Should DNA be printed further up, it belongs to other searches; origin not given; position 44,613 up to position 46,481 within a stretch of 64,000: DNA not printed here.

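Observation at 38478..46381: Tandem array of four divergent PLC-like lipoproteins whose duplication unit carried the 3' end of the adjacent repressor gene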

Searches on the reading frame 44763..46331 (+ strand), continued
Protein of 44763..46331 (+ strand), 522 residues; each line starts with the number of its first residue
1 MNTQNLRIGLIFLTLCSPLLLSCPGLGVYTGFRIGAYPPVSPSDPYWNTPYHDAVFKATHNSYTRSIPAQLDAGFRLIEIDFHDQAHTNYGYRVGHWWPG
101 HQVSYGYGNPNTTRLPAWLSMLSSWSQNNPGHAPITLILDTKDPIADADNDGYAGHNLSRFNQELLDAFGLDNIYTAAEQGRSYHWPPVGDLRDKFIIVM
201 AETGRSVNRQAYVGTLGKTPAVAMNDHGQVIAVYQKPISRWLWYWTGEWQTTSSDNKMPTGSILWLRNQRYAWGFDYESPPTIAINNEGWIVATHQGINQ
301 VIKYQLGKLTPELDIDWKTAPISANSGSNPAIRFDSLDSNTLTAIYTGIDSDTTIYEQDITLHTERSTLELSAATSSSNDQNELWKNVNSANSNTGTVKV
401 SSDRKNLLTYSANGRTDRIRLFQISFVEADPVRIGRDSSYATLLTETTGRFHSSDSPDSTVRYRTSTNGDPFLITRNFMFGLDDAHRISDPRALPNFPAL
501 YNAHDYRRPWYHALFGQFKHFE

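Call 33: search_solved_structures(query=A4, max_evalue=1, show_alignments=3)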
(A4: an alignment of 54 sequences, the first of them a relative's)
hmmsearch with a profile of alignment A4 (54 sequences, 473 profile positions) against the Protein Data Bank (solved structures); distinct sequences matched with E-value up to 1: 6.
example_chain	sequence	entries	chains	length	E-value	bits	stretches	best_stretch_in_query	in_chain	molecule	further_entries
5fyo_A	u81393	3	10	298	1.3e-21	80.2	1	27-198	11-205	PHOSPHOINOSITOL-SPECIFIC PHOSPHOLIPASE C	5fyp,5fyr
3h4w_A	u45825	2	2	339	5.7e-14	55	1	26-182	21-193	Phosphatidylinositol-specific phospholipase C1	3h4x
9fcr_A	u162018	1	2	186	0.57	12.2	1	424-464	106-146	Serine hydrolase RBBP9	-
2plc_A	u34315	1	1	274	0.61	12.1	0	102-180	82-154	PHOSPHATIDYLINOSITOL-SPECIFIC PHOSPHOLIPASE C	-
2qs9_A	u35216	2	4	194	0.61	12.1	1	424-464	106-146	Retinoblastoma-binding protein 9 | Serine hydrolase RBBP9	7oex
1aod_A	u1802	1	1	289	0.69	11.9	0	102-180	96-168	PHOSPHATIDYLINOSITOL-SPECIFIC PHOSPHOLIPASE C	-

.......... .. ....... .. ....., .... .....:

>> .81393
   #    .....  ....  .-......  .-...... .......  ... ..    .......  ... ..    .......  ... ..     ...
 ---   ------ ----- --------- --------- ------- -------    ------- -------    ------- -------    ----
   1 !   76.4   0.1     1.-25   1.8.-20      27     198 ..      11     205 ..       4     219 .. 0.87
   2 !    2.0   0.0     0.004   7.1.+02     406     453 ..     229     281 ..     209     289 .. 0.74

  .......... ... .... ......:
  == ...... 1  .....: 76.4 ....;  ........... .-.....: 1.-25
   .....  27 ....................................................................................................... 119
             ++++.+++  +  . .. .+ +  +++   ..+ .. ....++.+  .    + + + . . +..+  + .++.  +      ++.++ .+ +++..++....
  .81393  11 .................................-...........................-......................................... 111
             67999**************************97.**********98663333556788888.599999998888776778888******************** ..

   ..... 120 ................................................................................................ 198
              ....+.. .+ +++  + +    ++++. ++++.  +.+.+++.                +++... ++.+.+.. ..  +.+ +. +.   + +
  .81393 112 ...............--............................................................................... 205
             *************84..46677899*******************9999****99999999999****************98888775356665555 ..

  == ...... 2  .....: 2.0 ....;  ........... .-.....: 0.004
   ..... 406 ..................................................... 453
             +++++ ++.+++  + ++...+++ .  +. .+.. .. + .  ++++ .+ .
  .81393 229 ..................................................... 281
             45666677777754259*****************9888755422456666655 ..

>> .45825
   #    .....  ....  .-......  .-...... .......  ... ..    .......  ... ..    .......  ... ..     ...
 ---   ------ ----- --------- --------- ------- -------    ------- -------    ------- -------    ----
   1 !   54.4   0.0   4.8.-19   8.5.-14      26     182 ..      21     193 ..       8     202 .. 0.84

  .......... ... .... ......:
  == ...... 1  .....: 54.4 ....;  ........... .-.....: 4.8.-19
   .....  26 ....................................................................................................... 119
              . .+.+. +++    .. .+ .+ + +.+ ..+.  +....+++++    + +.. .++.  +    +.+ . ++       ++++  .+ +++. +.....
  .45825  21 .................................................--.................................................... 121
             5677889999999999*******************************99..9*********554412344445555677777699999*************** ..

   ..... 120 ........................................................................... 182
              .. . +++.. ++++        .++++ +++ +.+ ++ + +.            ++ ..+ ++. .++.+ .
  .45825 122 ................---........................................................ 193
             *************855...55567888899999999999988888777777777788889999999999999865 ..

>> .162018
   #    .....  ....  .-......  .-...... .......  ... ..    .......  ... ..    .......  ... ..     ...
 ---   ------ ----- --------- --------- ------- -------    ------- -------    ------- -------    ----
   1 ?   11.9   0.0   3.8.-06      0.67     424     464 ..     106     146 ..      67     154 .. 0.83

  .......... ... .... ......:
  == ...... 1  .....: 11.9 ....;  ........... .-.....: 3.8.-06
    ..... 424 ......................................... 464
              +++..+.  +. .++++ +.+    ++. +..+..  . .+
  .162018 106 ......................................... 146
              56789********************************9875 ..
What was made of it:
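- A 54-sequence family profile gives 5fyo at 1.3e-21 and 3h4w at 5.7e-14, plus a weak collinear second stretch to 5fyo residues 229-281 (call 33).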

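Call 50: fold_search(model_id=the predicted structure, library=viral)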
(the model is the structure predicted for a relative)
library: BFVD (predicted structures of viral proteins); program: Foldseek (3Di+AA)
matches with E <= 10: 737; with E <= 0.001: 34
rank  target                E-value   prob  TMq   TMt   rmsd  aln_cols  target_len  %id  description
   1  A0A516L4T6            1.4e-06  1.00  0.26  0.30  12.3       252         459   11  (no name in the UniProt tables at hand)
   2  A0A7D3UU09            2.2e-06  1.00  0.21  0.19  11.8       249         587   12  NHl repeat unit of beta-propeller protein [Fadolivirus FV1/VV64]
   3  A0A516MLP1            2.3e-06  1.00  0.25  0.20   9.9       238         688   15  (no name in the UniProt tables at hand)
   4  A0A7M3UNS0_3          2.0e-05  1.00  0.24  0.11  12.0       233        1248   13  LamG-like jellyroll fold domain-containing protein [Pyramimonas orientalis virus]
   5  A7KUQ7                3.8e-05  1.00  0.21  0.13  11.9       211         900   14  (no name in the UniProt tables at hand)
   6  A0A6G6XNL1            3.8e-05  1.00  0.25  0.16  13.6       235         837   12  (no name in the UniProt tables at hand)
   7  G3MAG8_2              4.3e-05  1.00  0.23  0.14  10.2       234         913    8  Gp427 [Bacillus phage G]
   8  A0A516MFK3            8.0e-05  1.00  0.26  0.29  11.6       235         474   10  (no name in the UniProt tables at hand)
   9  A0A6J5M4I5            9.5e-05  1.00  0.19  0.14  15.0       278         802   11  Uncharacterized protein [uncultured Caudovirales phage]
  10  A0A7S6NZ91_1          1.2e-04  1.00  0.24  0.17  13.1       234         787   11  Peptidase S74 domain-containing protein [Bathycoccus sp. RCC716 virus 2]
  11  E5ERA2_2              1.3e-04  1.00  0.23  0.12  13.4       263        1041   10  (no name in the UniProt tables at hand)
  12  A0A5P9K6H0            1.3e-04  0.98  0.18  0.19  13.5       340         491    8  Putative transmembrane protein [Serpentovirinae sp.]
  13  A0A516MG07            1.3e-04  1.00  0.24  0.15  12.2       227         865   14  (no name in the UniProt tables at hand)
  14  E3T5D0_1              1.3e-04  1.00  0.22  0.16  21.8       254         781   12  DUF2341 domain-containing protein [Cafeteria roenbergensis virus (strain BV-PW1)]
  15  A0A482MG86            1.3e-04  1.00  0.22  0.16  12.7       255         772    9  Sialidase domain-containing/CalX-like domain superfamily protein [Serratia phage Parlo]
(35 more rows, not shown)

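Call 55: find_encoding_contigs(protein=P0087, flank=8000, max_places=3)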
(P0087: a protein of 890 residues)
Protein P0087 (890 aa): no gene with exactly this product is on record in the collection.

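Call 63: search_protein_families(library=ncbifam, proteins=[P0001, P0003, P0087], max_evalue=0.01)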
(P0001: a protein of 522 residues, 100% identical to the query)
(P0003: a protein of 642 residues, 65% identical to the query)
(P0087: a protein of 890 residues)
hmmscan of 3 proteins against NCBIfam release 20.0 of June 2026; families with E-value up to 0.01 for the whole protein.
P0001 (522 aa): 0 families

P0003 (642 aa): 0 families

P0087 (890 aa): 0 families

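Call 64: search_protein_families(library=pfam, proteins=[P0071, P0110, P0119, P0143], max_evalue=1)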
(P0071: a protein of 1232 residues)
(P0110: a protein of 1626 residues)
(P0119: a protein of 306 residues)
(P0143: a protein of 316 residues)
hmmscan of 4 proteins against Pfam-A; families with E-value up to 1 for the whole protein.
P0071 (1232 aa): 7 families
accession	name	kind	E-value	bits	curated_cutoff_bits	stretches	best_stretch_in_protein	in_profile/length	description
PF23368.1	DUF7092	-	0.0004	21.3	24.5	0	534-562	43-67/77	Domain of unknown function (DUF7092)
PF08940.17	DUF1918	-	0.0005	20.1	24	0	552-580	21-49/58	Domain of unknown function (DUF1918)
PF08239.17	SH3_3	-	0.0039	17.8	27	0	200-232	14-44/54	Bacterial SH3 domain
PF19281.4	PHYHIP_C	-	0.076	13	27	0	921-981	130-190/221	Phytanoyl-CoA hydroxylase-interacting protein C-terminus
PF15803.10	zf-SCNM1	-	0.088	12.9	27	0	1038-1051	9-22/27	Zinc-finger of sodium channel modifier 1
PF01453.30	B_lectin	-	0.098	13.6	32.4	0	1174-1217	34-76/105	D-mannose binding lectin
PF24644.1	DUF7638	-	0.35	11.4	27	0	805-824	25-43/106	Domain of unknown function (DUF7638)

P0110 (1626 aa): 2 families
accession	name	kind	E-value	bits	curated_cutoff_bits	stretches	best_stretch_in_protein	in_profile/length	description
PF02018.23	CBM_4_9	-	3.9e-09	37.4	25.9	2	1501-1599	21-125/136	Carbohydrate binding domain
PF17291.7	M60-like_N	-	0.064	13.7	23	1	1244-1275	5-36/106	N-terminal domain of M60-like peptidases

P0119 (306 aa): 1 family
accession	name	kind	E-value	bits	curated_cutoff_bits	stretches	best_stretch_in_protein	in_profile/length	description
PF18647.6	Fungal_lectin_2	-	0.018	16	26.5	1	234-300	18-85/102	Alpha-galactosyl-binding fungal lectin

P0143 (316 aa): 6 families
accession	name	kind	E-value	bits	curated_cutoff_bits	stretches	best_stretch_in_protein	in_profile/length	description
PF18914.6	DUF5666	-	0.0042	17.8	27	0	270-309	17-54/60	Domain of unknown function (DUF5666)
PF18200.7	Big_11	-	0.082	13.3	25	1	210-273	18-83/87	Bacterial Ig-like domain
PF03992.22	ABM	-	0.085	13.5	23.1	0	16-46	26-56/78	Antibiotic biosynthesis monooxygenase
PF18359.7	Tudor_5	-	0.11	12.8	31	0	25-38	22-35/53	Histone methyltransferase Tudor domain 1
PF03597.20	FixS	-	0.27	11.5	23.1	0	277-287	27-37/44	Cytochrome oxidase maturation protein cbb3-type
PF12791.13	RsgI_N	-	0.3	11.4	25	0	182-204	14-35/40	Anti-sigma factor N-terminus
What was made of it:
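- No NCBIfam model or Pfam model covers the insert (calls 63, 64).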

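Call 66: find_related_loci(query=A3, collection=viral_contigs, flank=10000)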
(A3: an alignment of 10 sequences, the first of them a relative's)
Query A3 (522 aa) in viral_contigs; peptide patterns used: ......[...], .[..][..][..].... (x = any residue, [..] = any of these).
20 stretches matched a pattern, but none encodes a relative of the query by tblastn (E <= 1e-3).

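Call 86: find_homologous_proteins(query=P0087, max_evalue=1e-10)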
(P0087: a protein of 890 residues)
Query P0087 (890 aa): 98 proteins with E <= 1e-10 among 8000 candidates.
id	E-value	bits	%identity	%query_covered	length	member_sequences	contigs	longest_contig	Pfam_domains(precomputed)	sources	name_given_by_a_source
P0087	0.0e+0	2048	100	100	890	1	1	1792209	PF16670.12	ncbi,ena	-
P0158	1.8e-49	187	33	27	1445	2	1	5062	PF07581.18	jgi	jgi:hypothetical protein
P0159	3.4e-46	176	30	32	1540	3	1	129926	PF07581.18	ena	-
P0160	5.5e-46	175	34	32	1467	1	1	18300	PF05342.20,PF22352.3,PF00801.27,PF17963.8,PF17803.8,PF07581.18,PF05345.19,PF18911.7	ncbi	-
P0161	8.7e-45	171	30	33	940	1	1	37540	PF07581.18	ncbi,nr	ncbi:MAG: hypothetical protein JW993_20260 [Sedimentisphaerales bacterium]|nr:hypothetical protein [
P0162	1.5e-44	171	38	26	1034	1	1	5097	PF05342.20,PF07581.18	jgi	jgi:hypothetical protein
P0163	1.2e-43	168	33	28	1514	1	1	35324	PF07581.18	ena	-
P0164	2.7e-42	163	36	28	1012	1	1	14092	PF05342.20,PF07581.18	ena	-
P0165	8.9e-40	155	33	27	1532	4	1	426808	PF07581.18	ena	-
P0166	2.5e-39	153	35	28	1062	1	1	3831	PF07581.18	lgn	-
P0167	1.5e-38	151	29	23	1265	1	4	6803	PF07581.18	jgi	jgi:hypothetical protein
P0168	2.3e-38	150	34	27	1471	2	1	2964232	PF07581.18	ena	-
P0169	5.3e-38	149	38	26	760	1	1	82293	PF07581.18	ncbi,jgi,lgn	-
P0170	1.4e-37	147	35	28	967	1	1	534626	PF07581.18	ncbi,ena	-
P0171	1.5e-36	144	34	28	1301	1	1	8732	PF07581.18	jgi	jgi:PGF-pre-PGF domain-containing protein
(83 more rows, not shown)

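Call 92: search_solved_structures(query=A9, max_evalue=10, show_alignments=1)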
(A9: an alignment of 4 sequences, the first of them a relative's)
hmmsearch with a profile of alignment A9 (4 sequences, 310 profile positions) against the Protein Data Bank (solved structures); distinct sequences matched with E-value up to 10: 1.
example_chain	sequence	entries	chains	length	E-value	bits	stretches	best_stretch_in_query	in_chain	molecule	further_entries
1fc4_A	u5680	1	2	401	1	11.6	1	245-304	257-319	2-AMINO-3-KETOBUTYRATE CONENZYME A LIGASE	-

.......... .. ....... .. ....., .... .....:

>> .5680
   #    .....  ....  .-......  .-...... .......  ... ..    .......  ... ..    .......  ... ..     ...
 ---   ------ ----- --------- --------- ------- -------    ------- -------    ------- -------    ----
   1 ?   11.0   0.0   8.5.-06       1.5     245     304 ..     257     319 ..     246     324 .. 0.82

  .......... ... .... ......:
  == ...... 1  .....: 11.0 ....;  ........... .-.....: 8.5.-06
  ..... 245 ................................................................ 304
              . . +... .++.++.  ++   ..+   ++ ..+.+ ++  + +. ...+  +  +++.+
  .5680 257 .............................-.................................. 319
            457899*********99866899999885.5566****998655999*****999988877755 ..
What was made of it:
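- On PLL/PHL-type beta-propeller lectin: There is no sequence match in Pfam or the PDB (calls 64, 92).
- Closest known: Photorhabdus PLL/PHL seven-bladed beta-propeller lectins. Different: There is no sequence similarity (calls 64, 92).
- The repeats show no sequence match to any lectin in the PDB or Pfam (calls 64, 92).
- Tried and rejected: Profile of stand-alone repeat proteins against the PDB: no hit (call 92).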
